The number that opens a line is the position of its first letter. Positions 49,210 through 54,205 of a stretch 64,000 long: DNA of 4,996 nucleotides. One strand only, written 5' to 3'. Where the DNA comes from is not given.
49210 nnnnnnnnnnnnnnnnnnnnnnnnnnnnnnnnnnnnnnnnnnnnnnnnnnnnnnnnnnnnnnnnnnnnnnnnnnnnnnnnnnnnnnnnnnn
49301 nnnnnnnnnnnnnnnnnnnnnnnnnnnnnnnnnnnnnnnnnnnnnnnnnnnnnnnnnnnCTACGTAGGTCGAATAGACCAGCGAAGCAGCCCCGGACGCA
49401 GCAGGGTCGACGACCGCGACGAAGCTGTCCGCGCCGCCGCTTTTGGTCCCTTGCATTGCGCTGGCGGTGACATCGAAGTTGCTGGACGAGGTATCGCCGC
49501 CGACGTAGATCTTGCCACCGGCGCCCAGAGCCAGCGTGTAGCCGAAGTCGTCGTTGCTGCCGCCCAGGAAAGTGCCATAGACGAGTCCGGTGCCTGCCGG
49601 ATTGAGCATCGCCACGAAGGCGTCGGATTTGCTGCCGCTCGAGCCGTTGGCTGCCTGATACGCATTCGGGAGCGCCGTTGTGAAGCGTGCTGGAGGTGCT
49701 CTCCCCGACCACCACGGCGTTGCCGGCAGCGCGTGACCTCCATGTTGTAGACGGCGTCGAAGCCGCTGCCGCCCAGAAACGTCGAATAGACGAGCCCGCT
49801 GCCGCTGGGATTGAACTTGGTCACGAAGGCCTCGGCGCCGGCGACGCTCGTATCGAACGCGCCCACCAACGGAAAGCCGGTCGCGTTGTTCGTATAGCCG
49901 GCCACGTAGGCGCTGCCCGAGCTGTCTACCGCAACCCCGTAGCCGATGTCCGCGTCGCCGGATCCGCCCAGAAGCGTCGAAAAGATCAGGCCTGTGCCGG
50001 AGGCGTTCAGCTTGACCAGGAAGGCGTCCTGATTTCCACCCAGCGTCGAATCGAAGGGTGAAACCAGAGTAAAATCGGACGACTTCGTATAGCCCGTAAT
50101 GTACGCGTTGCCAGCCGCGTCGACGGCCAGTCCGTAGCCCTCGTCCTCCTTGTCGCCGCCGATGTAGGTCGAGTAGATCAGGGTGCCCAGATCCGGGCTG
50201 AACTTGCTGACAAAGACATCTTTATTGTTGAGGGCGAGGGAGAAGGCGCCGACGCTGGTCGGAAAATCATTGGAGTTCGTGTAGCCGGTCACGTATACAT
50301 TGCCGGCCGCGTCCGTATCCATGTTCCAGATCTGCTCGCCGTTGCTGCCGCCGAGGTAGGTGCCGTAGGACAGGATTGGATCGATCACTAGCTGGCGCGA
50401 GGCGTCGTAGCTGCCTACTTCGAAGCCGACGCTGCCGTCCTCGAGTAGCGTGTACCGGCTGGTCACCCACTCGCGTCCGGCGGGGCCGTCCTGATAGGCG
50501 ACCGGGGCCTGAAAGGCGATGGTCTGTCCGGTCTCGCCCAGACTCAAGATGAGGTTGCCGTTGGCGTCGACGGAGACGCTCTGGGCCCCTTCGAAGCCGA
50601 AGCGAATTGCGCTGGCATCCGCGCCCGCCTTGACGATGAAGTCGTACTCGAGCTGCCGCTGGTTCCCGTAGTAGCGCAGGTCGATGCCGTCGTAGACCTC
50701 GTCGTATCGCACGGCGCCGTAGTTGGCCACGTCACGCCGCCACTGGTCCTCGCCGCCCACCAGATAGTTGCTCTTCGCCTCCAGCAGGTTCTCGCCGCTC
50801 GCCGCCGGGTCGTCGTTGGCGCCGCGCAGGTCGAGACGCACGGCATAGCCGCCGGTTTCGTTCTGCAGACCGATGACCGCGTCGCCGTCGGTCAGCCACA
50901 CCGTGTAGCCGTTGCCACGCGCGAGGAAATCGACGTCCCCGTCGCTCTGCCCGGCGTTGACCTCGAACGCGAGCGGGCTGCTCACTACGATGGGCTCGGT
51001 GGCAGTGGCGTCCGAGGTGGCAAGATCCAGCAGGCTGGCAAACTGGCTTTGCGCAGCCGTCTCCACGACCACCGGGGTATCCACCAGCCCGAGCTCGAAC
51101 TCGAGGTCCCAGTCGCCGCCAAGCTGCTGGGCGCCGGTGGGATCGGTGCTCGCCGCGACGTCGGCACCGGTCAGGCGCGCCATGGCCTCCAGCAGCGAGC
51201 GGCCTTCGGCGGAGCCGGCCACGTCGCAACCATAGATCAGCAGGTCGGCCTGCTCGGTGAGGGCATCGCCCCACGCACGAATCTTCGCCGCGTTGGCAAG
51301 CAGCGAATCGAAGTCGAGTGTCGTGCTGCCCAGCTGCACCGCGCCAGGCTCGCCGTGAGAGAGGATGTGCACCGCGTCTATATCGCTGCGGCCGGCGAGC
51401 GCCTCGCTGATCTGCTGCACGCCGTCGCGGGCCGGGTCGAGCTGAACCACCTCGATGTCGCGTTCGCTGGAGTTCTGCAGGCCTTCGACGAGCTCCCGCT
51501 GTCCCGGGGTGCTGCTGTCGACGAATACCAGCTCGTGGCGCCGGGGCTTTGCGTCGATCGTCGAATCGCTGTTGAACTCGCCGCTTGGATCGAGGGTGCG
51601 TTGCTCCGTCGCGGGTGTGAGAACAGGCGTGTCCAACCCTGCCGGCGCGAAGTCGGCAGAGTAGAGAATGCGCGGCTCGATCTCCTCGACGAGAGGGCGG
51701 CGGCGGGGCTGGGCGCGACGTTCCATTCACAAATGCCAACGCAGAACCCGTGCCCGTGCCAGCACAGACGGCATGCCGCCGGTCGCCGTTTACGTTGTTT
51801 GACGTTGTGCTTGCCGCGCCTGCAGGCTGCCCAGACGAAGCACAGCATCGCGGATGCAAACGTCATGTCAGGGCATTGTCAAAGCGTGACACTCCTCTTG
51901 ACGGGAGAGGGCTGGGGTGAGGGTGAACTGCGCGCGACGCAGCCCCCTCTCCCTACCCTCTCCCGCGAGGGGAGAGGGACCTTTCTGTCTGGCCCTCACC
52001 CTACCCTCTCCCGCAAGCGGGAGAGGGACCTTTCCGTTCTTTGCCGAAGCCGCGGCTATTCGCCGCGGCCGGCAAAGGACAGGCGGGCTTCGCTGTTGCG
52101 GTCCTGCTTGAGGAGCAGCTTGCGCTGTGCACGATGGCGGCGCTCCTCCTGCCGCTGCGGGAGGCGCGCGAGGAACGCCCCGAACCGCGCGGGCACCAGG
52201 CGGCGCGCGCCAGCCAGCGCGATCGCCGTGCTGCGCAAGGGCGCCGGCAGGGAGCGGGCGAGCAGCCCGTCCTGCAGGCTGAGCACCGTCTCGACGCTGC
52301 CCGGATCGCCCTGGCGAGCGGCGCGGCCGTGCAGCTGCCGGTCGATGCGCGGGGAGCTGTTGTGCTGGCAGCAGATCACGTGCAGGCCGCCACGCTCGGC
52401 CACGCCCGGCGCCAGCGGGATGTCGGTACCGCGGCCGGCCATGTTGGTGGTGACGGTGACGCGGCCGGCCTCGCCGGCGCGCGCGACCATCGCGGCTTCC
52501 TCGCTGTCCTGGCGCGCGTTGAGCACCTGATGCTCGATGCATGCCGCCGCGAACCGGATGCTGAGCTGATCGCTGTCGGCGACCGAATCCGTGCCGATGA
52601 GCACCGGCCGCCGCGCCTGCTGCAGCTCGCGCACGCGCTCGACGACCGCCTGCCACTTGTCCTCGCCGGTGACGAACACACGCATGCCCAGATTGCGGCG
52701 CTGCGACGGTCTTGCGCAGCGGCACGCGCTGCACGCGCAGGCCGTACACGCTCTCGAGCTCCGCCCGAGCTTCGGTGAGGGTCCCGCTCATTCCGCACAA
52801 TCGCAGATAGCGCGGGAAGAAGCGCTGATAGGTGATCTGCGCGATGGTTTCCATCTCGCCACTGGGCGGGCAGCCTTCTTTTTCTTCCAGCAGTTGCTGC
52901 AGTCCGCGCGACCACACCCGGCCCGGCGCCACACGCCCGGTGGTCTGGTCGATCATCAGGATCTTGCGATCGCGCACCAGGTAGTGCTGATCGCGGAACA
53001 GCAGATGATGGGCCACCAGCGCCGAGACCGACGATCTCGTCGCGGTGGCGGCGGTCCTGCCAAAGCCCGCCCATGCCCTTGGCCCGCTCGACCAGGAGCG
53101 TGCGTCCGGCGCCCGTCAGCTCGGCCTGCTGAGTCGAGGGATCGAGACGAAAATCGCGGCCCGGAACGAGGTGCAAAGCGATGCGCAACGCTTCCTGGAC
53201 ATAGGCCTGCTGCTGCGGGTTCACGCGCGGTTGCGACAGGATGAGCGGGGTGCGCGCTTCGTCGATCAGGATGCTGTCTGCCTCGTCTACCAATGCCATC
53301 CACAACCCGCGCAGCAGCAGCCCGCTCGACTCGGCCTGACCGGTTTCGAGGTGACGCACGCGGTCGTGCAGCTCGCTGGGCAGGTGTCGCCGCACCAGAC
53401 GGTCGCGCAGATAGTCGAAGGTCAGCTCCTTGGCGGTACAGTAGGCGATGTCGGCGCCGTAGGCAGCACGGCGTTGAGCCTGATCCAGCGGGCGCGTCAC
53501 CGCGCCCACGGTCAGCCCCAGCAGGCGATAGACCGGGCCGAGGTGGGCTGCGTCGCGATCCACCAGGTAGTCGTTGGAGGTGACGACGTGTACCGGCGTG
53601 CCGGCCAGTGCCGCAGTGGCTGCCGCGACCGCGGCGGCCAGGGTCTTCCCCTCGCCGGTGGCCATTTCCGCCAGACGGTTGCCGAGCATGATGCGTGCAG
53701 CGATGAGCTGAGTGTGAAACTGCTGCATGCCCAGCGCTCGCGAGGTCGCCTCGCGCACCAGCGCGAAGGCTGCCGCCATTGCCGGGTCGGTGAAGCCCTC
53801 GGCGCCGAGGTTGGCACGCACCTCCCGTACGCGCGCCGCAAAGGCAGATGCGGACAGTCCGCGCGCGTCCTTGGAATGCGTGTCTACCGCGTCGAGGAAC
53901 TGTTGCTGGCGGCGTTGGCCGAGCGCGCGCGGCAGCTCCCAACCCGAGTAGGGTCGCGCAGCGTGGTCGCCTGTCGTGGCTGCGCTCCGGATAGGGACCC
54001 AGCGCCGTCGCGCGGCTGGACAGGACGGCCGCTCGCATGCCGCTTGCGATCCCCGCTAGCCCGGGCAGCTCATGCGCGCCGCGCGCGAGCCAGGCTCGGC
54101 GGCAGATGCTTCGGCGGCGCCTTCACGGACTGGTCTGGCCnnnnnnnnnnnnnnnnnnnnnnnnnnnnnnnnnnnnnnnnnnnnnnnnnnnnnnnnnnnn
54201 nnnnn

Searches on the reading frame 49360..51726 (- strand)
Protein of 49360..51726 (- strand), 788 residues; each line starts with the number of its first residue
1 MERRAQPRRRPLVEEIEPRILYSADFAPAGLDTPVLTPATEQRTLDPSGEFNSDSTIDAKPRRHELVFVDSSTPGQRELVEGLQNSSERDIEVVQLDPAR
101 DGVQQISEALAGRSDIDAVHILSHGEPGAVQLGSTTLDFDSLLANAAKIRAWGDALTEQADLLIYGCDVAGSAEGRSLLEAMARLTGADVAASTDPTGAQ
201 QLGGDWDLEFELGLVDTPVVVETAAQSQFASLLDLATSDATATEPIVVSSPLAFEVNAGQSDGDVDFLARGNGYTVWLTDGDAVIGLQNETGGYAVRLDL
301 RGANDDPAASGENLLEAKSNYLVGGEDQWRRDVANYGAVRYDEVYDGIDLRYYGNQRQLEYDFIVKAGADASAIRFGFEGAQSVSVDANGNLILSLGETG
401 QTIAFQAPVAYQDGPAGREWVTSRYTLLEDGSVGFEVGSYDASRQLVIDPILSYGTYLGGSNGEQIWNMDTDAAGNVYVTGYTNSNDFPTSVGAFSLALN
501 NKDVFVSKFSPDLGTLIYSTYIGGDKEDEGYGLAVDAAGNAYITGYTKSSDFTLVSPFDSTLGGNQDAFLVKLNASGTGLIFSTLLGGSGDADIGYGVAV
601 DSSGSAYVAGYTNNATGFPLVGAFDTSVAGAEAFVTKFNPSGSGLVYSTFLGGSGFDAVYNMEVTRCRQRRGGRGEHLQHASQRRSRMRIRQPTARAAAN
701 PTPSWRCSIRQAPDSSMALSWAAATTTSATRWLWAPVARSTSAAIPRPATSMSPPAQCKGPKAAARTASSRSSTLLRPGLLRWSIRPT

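Call 5: search_protein_families(library=pfam, proteins=[window:49360-51726:-], max_evalue=0.001)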
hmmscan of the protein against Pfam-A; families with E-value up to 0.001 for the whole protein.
window:49360-51726:- (788 aa): 3 families
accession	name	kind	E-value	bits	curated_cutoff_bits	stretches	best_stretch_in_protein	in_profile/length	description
PF14252.11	DUF4347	-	2.3e-54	184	24.6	1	66-233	1-164/164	Domain of unknown function (DUF4347)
PF25778.1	DUF7948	-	2.9e-53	181.5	27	1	254-451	1-214/214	Domain of unknown function (DUF7948)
PF06739.17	SBBP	-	1.7e-25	89.1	20.5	3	581-616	1-35/38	Beta-propeller repeat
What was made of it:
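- Checked: Giant B, 36990-51726, with DUF4347 + DUF7948 + SBBP at its N-terminus (call 5).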

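Call 22: search_protein_families(library=ncbifam, proteins=[window:49360-51726:-], max_evalue=0.01)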
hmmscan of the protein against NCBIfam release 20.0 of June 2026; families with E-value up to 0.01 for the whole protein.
window:49360-51726:- (788 aa): 3 families
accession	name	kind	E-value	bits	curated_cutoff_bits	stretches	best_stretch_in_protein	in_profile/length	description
NF047494.1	Lepto_SBBP_lipo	equivalog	7.8e-19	67.7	400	2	500-643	101-231/466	SBBP repeat beta-propeller lipoprotein, LipL53 family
TIGR02608.1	delta_60_rpt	domain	0.00011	22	76.5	0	593-615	1-23/55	delta-60 repeat domain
NF012209.1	LEPR-8K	domain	0.0051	16.4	17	0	13-29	3-19/24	LEPR-XLL domain-containing protein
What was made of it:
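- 36990..51726 (-): Giant B, about 4,900 codons. LEPR-XLL leader (51640-51690), DUF4347 (51028-51531), DUF7948, SBBP propeller, cadherin-like/Big_9, beta-helix and LDL-receptor-B repeats, then a C-terminal anchor (37182-37304). Broken by about 9-11 indels. NF012209 at 16.4 bits, cut-off 17 (call 22).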

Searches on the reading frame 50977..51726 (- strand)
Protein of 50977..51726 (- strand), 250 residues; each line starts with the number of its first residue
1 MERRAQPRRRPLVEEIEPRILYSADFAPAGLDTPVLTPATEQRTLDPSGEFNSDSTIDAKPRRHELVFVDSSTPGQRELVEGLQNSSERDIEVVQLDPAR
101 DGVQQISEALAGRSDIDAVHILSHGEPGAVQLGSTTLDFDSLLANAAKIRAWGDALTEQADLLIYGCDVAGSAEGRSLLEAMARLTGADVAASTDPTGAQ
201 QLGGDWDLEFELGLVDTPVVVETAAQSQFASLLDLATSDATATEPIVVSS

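Call 34: find_homologous_proteins(query=window:50977-51726:-, max_evalue=1e-8)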
Query window:50977-51726:- (250 aa): 539 proteins with E <= 1e-8 among 4024 candidates; the best 120 are listed.
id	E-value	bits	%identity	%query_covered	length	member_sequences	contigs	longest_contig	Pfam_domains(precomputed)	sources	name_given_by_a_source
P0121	4.4e-124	431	81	100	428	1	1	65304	PF25778.2,PF14252.12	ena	-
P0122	4.4e-111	388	74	93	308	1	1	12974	PF14252.12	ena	-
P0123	1.9e-83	298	70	82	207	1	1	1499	PF14252.12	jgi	-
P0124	1.0e-76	276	86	61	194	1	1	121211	PF14252.12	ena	-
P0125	8.1e-75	270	59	87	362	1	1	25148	PF14252.12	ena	-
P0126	8.9e-71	256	54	94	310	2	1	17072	PF14252.12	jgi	jgi:hypothetical protein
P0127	2.1e-70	255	60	81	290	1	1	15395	PF14252.12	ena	-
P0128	1.7e-68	249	51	94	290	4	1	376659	PF14252.12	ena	-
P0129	1.2e-65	239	53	86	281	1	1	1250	PF14252.12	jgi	jgi:hypothetical protein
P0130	3.1e-64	235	52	91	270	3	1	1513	PF14252.12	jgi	-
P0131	7.0e-64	234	50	97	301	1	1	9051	PF14252.12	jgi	jgi:hypothetical protein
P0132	5.8e-62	227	49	90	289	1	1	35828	PF14252.12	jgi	jgi:hypothetical protein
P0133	9.3e-62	227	52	93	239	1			PF14252.12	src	-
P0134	2.6e-61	225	50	91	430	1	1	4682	PF14252.12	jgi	jgi:hypothetical protein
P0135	2.8e-61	225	50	90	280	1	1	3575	PF14252.12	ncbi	ncbi:MAG: DUF4347 domain-containing protein, partial [Betaproteobacteria bacterium]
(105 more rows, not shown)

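Call 37: search_protein_families(library=pfam, proteins=[window:50977-51726:-], max_evalue=10)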
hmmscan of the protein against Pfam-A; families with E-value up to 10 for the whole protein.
window:50977-51726:- (250 aa): 2 families
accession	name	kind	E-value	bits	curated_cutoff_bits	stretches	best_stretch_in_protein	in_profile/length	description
PF14252.11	DUF4347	-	2.3e-55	187.2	24.6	1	66-233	1-164/164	Domain of unknown function (DUF4347)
PF19111.5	DUF5798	-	0.088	13.5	27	0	173-195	53-75/89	Family of unknown function (DUF5798)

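Call 43: predict_structure(alignment_id=A2)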
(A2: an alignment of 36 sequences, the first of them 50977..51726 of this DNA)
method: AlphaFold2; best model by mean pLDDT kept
length: 250 residues; sequences in the alignment: 36
mean_pLDDT: 77.7   pTM: 0.65
mean pLDDT of the five models: 77.7, 77.4, 76.9, 76.6, 76.0
residues with pLDDT >= 90: 103; 70-90: 44; 50-70: 92; < 50: 11
segments of 3 or more residues with pLDDT < 50: 200-205
pLDDT, mean of each block of 10 residues (from residue 1): 57 62 55 52 66 60 92 84 79 96 98 96 93 97 98 97 89 95 97 71 57 71 57 58 65
secondary structure, 60 per line:
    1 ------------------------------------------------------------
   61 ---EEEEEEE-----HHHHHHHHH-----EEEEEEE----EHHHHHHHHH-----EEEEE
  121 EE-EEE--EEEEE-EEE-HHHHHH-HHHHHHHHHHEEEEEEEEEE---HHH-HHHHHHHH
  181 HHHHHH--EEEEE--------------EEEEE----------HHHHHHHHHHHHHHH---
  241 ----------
elements in order: E64-70 H76-84 E90-96 H102-110 E116-122 E124-126 E129-133 E135-137 H139-144 H146-155 E156-165 H173-186 E189-193 E208-212 H223-237

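Call 45: fold_search(model_id=the predicted structure, library=pdb)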
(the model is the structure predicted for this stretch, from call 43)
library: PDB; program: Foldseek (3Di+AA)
matches with E <= 10: 1520; with E <= 0.001: 45
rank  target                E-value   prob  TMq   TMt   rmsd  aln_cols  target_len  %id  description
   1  3od5_A                1.3e-04  1.00  0.32  0.33  10.3       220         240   14  Crystal structure of active caspase-6 bound with Ac-VEID-CHO (released 2010-10-27)
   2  3deh_A                1.5e-04  1.00  0.29  0.31   8.3       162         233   11  Crystal Structures of Caspase-3 with Bound Isoquinoline-1,3,4-trione Derivative Inhibitors (released 2008-09-02)
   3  4iyr_B                1.8e-04  1.00  0.32  0.39   5.4       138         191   12  Crystal structure of full-length caspase-6 zymogen (released 2014-01-15)
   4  4hqr_A                1.8e-04  1.00  0.31  0.34   7.8       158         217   12  Crystal Structure of mutant form of Caspase-7 (released 2013-09-11)
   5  5jft_B                1.8e-04  1.00  0.32  0.33  10.9       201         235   10  Zebra Fish Caspase-3 (released 2016-10-26)
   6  3deh_D                2.1e-04  0.99  0.30  0.32  10.3       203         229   11  Crystal Structures of Caspase-3 with Bound Isoquinoline-1,3,4-trione Derivative Inhibitors (released 2008-09-02)
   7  4hva_A                2.2e-04  1.00  0.32  0.33   7.9       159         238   13  Mechanistic and Structural Understanding of Uncompetitive Inhibitors of Caspase-6 (released 2013-03-20)
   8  7xn5_A                2.4e-04  0.99  0.30  0.33  10.7       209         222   14  Cryo-EM structure of CopC-CaM-caspase-3 with ADPR (released 2022-12-14)
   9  3s8e_H                2.5e-04  1.00  0.32  0.36  10.5       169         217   15  Phosphorylation regulates assembly of the caspase-6 substrate-binding groove (released 2012-04-11)
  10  4qu5_A                2.7e-04  0.99  0.30  0.31  10.6       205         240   11  Caspase-3 T140V (released 2014-11-05)
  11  4jj8_A                2.9e-04  1.00  0.34  0.36   8.2       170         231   12  Caspase-3 specific unnatural amino acid peptides (released 2013-06-12)
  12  4qud_A                2.9e-04  1.00  0.27  0.28   5.7       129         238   12  Caspase-3 T140F (released 2014-11-05)
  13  4qui_A                2.9e-04  0.98  0.26  0.27  11.3       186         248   12  Caspase-3 F128AV266H (released 2014-11-05)
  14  4qty_A                3.0e-04  0.99  0.30  0.31  10.7       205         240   11  Caspase-3 E190A (released 2014-11-05)
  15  3dei_A                3.2e-04  1.00  0.29  0.31   5.2       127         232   13  Crystal Structures of Caspase-3 with Bound Isoquinoline-1,3,4-trione Derivative Inhibitors (released 2008-09-02)
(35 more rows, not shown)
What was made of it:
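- On Clan CD (caspase/legumain/CPD-like) cysteine peptidases: Foldseek probability about 1.0 but E about 1e-4 and TM 0.3-0.56 (call 45).
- Closest known: CPD-type clan CD cysteine protease domains. Same: Tce1 gives the best structural match (TM 0.41/0.56; call 45).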

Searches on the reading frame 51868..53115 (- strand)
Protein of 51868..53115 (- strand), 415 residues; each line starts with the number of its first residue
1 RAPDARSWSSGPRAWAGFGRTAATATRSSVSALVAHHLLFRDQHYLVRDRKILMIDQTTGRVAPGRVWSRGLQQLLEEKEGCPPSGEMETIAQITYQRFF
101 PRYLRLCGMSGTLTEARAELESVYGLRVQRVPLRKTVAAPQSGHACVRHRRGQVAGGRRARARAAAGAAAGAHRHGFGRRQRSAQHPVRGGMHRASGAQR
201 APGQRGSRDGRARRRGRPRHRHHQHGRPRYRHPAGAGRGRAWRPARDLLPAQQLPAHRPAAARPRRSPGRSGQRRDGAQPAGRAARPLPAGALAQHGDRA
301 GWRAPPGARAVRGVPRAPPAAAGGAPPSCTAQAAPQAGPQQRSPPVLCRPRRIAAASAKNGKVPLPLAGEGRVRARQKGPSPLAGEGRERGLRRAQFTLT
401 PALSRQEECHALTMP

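Call 5: search_protein_families(library=pfam, proteins=[window:51868-53115:-], max_evalue=0.001)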
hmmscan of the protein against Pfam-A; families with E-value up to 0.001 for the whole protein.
window:51868-53115:- (415 aa): 2 families
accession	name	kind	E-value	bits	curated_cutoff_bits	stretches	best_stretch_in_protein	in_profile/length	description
PF01043.26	SecA_PP_bind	-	1.6e-14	54.9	23.5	1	30-77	63-110/110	SecA preprotein cross-linking domain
PF07517.20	SecA_DEAD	-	4.6e-10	39.7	24.6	1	72-120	241-289/290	SecA DEAD-like domain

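Call 7: search_protein_families(library=ncbifam, proteins=[window:51868-53115:-], max_evalue=0.001)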
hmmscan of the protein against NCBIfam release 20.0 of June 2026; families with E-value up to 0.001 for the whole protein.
window:51868-53115:- (415 aa): 8 families
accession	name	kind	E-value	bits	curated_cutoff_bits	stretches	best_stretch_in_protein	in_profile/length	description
TIGR00963.1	secA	equivalog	1.5e-30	106.1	800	1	30-138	268-376/787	preprotein translocase subunit SecA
NF009538.1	PRK12904.1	equivalog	1.8e-29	102.5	814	1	30-138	286-394/814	preprotein translocase subunit SecA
NF006630.0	PRK09200.1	subfamily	6.2e-26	90.7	862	1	22-137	282-397/789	preprotein translocase subunit SecA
TIGR04397.1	SecA2_Bac_anthr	exception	1.1e-24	86.6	1085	1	29-136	287-394/774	accessory Sec system translocase SecA2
TIGR04221.1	SecA2_Mycobac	equivalog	3.8e-22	78.3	725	1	32-133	289-390/762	accessory Sec system translocase SecA2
TIGR03714.1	secA2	equivalog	1.1e-20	73.5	930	1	26-137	282-393/762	accessory Sec system translocase SecA2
NF012136.0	SecA2_Lm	equivalog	6.8e-20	70.6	1100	1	25-136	280-391/776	accessory Sec system translocase SecA2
NF009536.0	PRK12901.1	equivalog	7.1e-20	70.7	1493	1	33-139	498-604/1118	preprotein translocase subunit SecA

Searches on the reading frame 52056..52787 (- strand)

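Call 7: search_protein_families(library=ncbifam, proteins=[window:52056-52787:-], max_evalue=0.001)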
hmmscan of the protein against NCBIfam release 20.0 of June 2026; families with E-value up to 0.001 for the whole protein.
window:52056-52787:- (243 aa): 8 families
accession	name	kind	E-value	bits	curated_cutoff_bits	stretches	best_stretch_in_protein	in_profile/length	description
NF006630.0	PRK09200.1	subfamily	8.8e-54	182.8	862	1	26-227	395-600/789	preprotein translocase subunit SecA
TIGR04397.1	SecA2_Bac_anthr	exception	1.1e-49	169.3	1085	1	25-178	392-545/774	accessory Sec system translocase SecA2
NF009536.0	PRK12901.1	equivalog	1.4e-48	165.8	1493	1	26-176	600-750/1118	preprotein translocase subunit SecA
NF009538.1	PRK12904.1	equivalog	2.3e-46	158.3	814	2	26-126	391-491/814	preprotein translocase subunit SecA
TIGR00963.1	secA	equivalog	3.9e-46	157.7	800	2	25-126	372-473/787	preprotein translocase subunit SecA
TIGR03714.1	secA2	equivalog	7.4e-45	153.5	930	1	26-182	391-547/762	accessory Sec system translocase SecA2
TIGR04221.1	SecA2_Mycobac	equivalog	5.4e-44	150.6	725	1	20-179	386-552/762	accessory Sec system translocase SecA2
NF012136.0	SecA2_Lm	equivalog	5.8e-37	127.1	1100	1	30-177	394-541/776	accessory Sec system translocase SecA2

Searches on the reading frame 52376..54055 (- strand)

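Call 5: search_protein_families(library=pfam, proteins=[window:52376-54055:-], max_evalue=0.001)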
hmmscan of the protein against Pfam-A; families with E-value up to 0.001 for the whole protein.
window:52376-54055:- (559 aa): 1 family
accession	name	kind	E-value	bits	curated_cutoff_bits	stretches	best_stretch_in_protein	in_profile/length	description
PF07517.20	SecA_DEAD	-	8.4e-75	252.1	24.6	1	47-438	13-252/290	SecA DEAD-like domain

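Call 7: search_protein_families(library=ncbifam, proteins=[window:52376-54055:-], max_evalue=0.001)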
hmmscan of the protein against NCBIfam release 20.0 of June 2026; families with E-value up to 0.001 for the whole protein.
window:52376-54055:- (559 aa): 8 families
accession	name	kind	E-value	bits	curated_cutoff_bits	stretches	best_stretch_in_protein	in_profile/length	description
NF009538.1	PRK12904.1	equivalog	2.9e-65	220.9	814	1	48-319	15-262/814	preprotein translocase subunit SecA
TIGR00963.1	secA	equivalog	3.3e-60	204.2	800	1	58-320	2-245/787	preprotein translocase subunit SecA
NF006630.0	PRK09200.1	subfamily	1.3e-57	195.4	862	1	48-319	15-266/789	preprotein translocase subunit SecA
TIGR04221.1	SecA2_Mycobac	equivalog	3.9e-53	180.8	725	1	47-335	17-277/762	accessory Sec system translocase SecA2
TIGR04397.1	SecA2_Bac_anthr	exception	1e-51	176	1085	1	52-332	18-276/774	accessory Sec system translocase SecA2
TIGR03714.1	secA2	equivalog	5.7e-47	160.4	930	1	48-317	7-260/762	accessory Sec system translocase SecA2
NF009536.0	PRK12901.1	equivalog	1.1e-41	142.9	1493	1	109-287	169-329/1118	preprotein translocase subunit SecA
NF012136.0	SecA2_Lm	equivalog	3.5e-39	134.4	1100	1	88-277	52-222/776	accessory Sec system translocase SecA2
